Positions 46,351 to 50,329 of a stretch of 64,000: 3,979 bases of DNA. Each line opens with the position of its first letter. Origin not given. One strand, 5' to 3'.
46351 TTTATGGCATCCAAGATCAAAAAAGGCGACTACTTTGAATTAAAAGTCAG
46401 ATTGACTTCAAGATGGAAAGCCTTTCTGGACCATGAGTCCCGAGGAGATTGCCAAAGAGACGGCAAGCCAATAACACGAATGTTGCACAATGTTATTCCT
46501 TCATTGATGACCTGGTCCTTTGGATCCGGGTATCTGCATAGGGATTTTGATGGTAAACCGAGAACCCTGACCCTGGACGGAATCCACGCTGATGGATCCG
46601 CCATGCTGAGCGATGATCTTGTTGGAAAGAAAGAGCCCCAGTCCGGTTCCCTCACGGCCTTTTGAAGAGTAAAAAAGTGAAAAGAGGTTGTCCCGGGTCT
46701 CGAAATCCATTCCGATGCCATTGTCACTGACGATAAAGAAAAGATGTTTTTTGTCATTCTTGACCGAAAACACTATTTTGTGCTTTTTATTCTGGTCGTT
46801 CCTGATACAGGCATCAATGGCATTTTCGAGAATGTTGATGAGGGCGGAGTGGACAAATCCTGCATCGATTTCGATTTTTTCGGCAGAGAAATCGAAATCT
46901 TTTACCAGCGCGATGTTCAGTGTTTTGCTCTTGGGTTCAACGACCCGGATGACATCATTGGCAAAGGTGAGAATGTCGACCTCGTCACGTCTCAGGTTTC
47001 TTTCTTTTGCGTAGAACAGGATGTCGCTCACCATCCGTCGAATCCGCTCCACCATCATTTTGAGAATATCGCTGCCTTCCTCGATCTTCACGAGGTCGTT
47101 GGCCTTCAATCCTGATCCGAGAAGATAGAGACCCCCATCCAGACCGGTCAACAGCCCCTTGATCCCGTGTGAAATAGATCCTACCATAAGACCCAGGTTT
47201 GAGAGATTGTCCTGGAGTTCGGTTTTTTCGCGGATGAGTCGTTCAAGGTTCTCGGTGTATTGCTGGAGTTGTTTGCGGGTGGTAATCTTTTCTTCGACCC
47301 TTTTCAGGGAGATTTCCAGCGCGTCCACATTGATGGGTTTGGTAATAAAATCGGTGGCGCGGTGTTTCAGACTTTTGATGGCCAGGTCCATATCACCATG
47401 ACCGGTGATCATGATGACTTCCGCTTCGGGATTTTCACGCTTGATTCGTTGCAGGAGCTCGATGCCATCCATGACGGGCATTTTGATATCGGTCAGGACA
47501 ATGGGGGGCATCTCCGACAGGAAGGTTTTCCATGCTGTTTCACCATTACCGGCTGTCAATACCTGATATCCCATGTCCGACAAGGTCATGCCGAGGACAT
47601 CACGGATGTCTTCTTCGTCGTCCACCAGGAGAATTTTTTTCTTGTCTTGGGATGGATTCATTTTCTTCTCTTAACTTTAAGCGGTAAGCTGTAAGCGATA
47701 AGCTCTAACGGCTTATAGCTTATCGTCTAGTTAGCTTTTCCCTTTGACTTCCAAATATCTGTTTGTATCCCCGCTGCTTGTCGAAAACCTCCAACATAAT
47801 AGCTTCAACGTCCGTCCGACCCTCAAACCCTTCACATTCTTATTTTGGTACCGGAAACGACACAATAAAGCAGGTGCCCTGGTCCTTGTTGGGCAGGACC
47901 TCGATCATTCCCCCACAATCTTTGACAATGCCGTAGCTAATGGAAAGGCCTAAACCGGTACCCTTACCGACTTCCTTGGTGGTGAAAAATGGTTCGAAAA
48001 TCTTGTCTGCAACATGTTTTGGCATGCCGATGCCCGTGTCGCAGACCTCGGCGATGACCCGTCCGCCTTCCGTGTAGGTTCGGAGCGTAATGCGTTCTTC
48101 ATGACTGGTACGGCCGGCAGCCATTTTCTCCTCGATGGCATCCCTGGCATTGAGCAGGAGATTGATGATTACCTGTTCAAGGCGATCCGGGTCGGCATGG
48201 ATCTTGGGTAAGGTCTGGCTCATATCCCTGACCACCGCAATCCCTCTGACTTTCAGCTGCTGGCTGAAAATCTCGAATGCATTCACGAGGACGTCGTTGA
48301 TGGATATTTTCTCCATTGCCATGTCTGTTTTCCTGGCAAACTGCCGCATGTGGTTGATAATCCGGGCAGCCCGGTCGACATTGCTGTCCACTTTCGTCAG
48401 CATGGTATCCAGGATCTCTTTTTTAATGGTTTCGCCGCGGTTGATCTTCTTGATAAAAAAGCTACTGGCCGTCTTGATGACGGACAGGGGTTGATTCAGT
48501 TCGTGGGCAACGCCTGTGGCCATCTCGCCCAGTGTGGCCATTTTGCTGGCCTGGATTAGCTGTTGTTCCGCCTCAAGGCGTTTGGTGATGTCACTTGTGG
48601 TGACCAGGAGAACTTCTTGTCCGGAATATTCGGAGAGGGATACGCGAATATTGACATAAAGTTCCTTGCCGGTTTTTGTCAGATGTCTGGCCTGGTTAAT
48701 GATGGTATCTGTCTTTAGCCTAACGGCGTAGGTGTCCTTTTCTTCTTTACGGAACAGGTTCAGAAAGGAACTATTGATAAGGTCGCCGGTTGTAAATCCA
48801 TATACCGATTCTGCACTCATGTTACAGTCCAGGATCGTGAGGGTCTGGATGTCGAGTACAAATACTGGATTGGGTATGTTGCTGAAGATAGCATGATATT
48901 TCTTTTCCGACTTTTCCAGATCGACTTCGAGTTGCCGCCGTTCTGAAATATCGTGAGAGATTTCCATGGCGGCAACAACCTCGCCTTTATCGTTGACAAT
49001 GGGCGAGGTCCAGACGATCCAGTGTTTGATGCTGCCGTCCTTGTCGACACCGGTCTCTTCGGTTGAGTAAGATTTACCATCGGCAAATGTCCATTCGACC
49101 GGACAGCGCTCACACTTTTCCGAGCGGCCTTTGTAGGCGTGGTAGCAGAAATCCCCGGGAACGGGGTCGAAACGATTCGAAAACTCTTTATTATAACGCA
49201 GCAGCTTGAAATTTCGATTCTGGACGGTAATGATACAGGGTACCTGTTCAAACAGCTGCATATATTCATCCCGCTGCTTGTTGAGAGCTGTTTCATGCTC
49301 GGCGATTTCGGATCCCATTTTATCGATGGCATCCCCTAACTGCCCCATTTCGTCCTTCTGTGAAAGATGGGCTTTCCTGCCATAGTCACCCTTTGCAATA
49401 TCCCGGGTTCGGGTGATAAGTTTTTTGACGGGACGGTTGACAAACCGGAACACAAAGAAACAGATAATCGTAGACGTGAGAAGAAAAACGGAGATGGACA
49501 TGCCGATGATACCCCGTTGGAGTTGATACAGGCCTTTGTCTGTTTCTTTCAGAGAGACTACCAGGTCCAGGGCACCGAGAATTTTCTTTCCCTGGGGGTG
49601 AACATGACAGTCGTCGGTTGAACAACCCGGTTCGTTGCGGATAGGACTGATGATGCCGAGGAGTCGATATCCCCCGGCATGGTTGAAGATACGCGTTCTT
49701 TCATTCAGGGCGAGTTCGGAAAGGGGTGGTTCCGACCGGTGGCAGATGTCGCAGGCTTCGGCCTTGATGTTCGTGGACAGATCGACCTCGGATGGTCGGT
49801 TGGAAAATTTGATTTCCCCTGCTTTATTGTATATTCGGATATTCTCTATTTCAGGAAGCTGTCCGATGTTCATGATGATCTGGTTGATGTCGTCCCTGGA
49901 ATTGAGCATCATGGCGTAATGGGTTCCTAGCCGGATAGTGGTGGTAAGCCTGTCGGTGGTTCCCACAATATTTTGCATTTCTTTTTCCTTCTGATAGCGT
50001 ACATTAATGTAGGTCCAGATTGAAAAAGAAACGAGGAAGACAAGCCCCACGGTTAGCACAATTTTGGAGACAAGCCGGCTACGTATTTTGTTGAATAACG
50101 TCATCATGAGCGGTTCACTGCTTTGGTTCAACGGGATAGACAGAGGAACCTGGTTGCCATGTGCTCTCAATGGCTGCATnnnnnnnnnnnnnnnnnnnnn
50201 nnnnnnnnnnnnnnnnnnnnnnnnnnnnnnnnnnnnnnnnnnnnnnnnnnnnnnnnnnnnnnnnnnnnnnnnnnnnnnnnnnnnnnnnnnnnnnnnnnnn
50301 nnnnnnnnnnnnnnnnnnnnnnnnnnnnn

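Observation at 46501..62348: A 16-kb sigma54-driven unit that interleaves a Qmo/Hdr-like membrane redox complex with receiver domains in three proteins and two kinases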

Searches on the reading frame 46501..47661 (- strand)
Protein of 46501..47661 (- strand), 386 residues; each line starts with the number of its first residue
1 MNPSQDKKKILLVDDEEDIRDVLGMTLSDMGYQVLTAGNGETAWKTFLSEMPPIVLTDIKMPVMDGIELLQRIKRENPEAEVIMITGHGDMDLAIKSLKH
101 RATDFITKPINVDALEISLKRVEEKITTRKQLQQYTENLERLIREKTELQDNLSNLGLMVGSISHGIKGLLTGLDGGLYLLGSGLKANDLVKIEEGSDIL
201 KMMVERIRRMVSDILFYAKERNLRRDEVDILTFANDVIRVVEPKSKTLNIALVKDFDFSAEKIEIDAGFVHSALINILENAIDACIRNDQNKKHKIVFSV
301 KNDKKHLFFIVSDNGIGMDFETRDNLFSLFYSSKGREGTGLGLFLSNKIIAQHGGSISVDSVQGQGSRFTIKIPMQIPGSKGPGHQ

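Call 4: search_protein_families(library=pfam, proteins=[window:46501-47661:-], max_evalue=0.001)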
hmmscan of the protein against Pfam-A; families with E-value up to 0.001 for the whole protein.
window:46501-47661:- (386 aa): 4 families
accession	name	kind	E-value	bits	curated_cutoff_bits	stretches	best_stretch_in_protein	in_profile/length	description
PF00072.30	Response_reg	-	8.6e-29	100.4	30.2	1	10-116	1-107/111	Response regulator receiver domain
PF02518.31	HATPase_c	-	1.1e-22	81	26.4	1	267-376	3-110/111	Histidine kinase-, DNA gyrase B-, and HSP90-like ATPase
PF14501.12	HATPase_c_5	-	2.7e-06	27.6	22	1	272-363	8-92/102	GHKL domain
PF13589.12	HATPase_c_3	-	0.00063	20.2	25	0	271-337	4-64/137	Histidine kinase-, DNA gyrase B-, and HSP90-like ATPase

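Call 56: search_protein_families(library=ncbifam, proteins=[window:46501-47661:-], max_evalue=0.00001)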
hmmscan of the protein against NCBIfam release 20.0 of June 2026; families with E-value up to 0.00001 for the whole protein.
window:46501-47661:- (386 aa): 148 families (the best 25 are shown)
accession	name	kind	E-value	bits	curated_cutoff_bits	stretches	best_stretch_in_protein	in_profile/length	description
NF008468.0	PRK11360.1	equivalog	5.3e-36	124.2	646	1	143-377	383-610/616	two-component system sensor histidine kinase AtoS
NF047466.1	hybrid_RR_LvrB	exception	1.7e-33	116.4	500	1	28-375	26-376/377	hybrid histidine kinase/response regulator LvrB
NF011874.0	PRK15347.1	equivalog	6.3e-33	113.9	852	2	160-376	402-615/921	two component system sensor kinase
NF052574.1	HisKinEspCMyxo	equivalog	3e-32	111.7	1200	2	203-375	466-637/785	serine histidine kinase EspC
NF038297.2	hybrid_HK_HrmK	equivalog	5.4e-32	111.2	725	2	120-376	199-458/607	hybrid histidine kinase/response regulator HrmK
TIGR02956.1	TMAO_torS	equivalog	3.6e-31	108.1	676.5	2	162-376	470-683/967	TMAO reductase system sensor histidine kinase/response regulator TorS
NF010076.0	PRK13557.1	subfamily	5.7e-31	107.5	631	2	152-375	159-394/540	histidine kinase famiy protein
NF046020.1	HisKinCckABruc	equivalog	3.6e-29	101.2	1000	2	7-121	749-865/868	cell cycle histidine kinase CckA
NF051870.1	NAssimRespRegNtrX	equivalog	1.1e-28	100.4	600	1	8-146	2-138/452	nitrogen assimilation response regulator NtrX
NF007688.0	PRK10364.1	equivalog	5.9e-28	97.8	479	1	140-377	224-453/460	two-component system sensor histidine kinase ZraS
NF008099.0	PRK10841.1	equivalog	1.2e-27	96.1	920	2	5-129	822-946/949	two-component system sensor histidine kinase RcsC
NF008302.0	PRK11091.1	equivalog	4e-27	94.7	838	2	160-377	287-507/779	aerobic respiration two-component sensor histidine kinase ArcB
NF047793.1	ResRegPgtA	equivalog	1.1e-26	93.6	650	1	5-134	3-129/414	two-component system response regulator PgtA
NF008469.0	PRK11361.1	equivalog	2e-26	92.7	714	1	7-141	4-138/461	acetoacetate metabolism transcriptional regulator AtoC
NF047465.1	hybrid_HK_LvrA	exception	2.2e-26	92.2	1200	1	5-374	465-817/819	hybrid histidine kinase/response regulator LvrA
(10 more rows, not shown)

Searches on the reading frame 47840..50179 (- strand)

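Call 4: search_protein_families(library=pfam, proteins=[window:47840-50179:-], max_evalue=0.001)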
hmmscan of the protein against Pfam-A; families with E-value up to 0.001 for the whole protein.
window:47840-50179:- (779 aa): 7 families
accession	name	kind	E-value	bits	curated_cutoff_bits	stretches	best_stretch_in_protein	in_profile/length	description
PF02518.31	HATPase_c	-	1.1e-22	80.9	26.4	1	663-778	2-110/111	Histidine kinase-, DNA gyrase B-, and HSP90-like ATPase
PF08448.16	PAS_4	-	1.1e-13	51.8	23.1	1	310-416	1-110/110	PAS fold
PF13426.13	PAS_9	-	5e-13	49.7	27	1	437-533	2-103/103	PAS domain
PF00989.32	PAS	-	1.3e-12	48.1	22.6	1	427-530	2-112/113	PAS fold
PF00512.31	HisKA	-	3e-09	37.2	26.9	1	550-617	2-63/66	His Kinase A (phospho-acceptor) domain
PF00672.30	HAMP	-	4.1e-09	37.1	25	1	243-292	2-51/53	HAMP domain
PF13188.13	PAS_8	-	3.6e-06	27.1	21.8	1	427-469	2-44/65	PAS domain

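Call 56: search_protein_families(library=ncbifam, proteins=[window:47840-50107:-], max_evalue=0.00001)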
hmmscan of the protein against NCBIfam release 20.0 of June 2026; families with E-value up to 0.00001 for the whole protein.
window:47840-50107:- (755 aa): 72 families (the best 25 are shown)
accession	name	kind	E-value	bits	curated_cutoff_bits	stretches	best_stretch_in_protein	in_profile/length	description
NF008468.0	PRK11360.1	equivalog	1.3e-66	225.2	646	1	400-753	266-608/616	two-component system sensor histidine kinase AtoS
NF046020.1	HisKinCckABruc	equivalog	5.9e-54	183.2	1000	1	482-752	436-706/868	cell cycle histidine kinase CckA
NF010076.0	PRK13557.1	subfamily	2.8e-52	177.9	631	1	504-753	141-394/540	histidine kinase famiy protein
NF052574.1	HisKinEspCMyxo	equivalog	4.7e-50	170.6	1200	1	426-752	311-636/785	serine histidine kinase EspC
NF052573.1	HisKinEspAMyxo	equivalog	1.8e-48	165.2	1400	1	353-751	208-609/755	serine histidine kinase EspA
NF046026.1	HisKinCckACaul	equivalog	6.9e-48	163.2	1000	1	423-753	206-532/678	cell cycle histidine kinase CckA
NF007688.0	PRK10364.1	equivalog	2.5e-47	161.7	479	1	513-753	227-451/460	two-component system sensor histidine kinase ZraS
NF046044.1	PnpS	equivalog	1.9e-43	149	400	2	398-752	51-390/390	two-component system histidine kinase PnpS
NF033092.0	HK_WalK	equivalog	3.7e-43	148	725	2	397-753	253-594/594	cell wall metabolism sensor histidine kinase WalK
NF038348.1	T2SS_HK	subfamily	2.8e-40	138.3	450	1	563-753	395-573/574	histidine kinase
NF047466.1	hybrid_RR_LvrB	exception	3.6e-40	138.3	500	1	508-753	134-376/377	hybrid histidine kinase/response regulator LvrB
NF010411.0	PRK13837.1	equivalog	1.4e-39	135.8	647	1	510-753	434-675/828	two-component system VirA-like sensor kinase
NF047794.1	HisKinPtgB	equivalog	3.9e-38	131.1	1000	1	506-751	421-653/656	two-component system sensor histidine kinase PgtB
NF041777.1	sens_FixL_Rhizob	equivalog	8e-36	123.7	850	1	354-753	74-481/485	sensor protein FixL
NF047497.1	HK_LIC_12097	equivalog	1.1e-35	123.1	500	1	480-753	103-366/367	LIC_12097 family sensor histidine kinase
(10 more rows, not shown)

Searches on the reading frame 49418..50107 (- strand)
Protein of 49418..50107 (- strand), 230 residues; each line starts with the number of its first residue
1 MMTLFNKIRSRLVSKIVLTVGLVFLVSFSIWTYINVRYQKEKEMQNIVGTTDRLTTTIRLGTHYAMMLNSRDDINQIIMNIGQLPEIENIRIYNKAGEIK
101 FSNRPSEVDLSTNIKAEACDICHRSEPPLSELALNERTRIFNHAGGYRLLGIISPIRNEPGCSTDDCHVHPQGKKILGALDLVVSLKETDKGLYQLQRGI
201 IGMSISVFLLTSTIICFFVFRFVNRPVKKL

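Call 89: search_solved_structures(query=window:49418-50107:-, max_evalue=10)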
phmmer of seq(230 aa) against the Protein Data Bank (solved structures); distinct sequences matched with E-value up to 10: 1.
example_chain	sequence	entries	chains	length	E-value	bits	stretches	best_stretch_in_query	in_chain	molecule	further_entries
3b47_A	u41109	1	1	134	1.1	12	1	144-189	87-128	Methyl-accepting chemotaxis protein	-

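Call 90: search_protein_families(library=pfam, proteins=[window:49418-50107:-], max_evalue=1)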
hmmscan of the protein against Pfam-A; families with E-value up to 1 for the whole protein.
seq(230 aa): 3 families
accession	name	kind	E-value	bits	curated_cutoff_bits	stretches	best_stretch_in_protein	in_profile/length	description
PF21563.3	Mcp40H-20_sensor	-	0.00019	22.1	27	1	144-186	73-111/112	Methyl-accepting chemotaxis sensory transducer, class 40H, sensor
PF18059.6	Csd3_N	-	0.0046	17.7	27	1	46-105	26-82/83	Csd3 N-terminal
PF00558.24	Vpu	-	0.1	12.8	24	1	17-55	9-47/81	Vpu protein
